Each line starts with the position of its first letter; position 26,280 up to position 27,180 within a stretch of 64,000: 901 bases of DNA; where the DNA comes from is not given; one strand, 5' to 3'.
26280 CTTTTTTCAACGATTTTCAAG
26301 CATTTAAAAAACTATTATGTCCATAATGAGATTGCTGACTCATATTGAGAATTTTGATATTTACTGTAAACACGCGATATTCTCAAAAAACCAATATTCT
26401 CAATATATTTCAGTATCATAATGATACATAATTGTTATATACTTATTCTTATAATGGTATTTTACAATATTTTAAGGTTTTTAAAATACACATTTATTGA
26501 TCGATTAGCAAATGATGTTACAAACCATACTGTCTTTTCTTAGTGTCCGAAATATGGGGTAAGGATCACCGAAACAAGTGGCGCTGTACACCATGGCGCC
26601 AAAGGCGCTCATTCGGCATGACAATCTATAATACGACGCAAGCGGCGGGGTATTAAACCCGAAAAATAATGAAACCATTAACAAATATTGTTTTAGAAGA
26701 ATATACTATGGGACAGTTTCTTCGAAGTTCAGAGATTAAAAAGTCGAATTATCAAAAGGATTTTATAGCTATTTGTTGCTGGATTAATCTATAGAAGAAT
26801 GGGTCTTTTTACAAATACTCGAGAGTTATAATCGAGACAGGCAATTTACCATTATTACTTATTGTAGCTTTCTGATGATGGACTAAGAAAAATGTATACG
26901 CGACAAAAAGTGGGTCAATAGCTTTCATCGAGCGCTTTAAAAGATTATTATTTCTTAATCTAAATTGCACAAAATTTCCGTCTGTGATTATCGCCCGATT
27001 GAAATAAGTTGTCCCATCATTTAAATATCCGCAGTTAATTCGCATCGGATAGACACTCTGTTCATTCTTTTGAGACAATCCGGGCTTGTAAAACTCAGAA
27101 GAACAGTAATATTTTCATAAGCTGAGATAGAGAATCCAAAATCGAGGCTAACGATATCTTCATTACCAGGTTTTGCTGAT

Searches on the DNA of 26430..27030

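Call 81: search_rna_families(source=window, start=26430, end=27030, threshold=evalue, max_evalue=1)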
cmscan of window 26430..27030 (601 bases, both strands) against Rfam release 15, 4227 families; matches with E-value up to 1: 0.
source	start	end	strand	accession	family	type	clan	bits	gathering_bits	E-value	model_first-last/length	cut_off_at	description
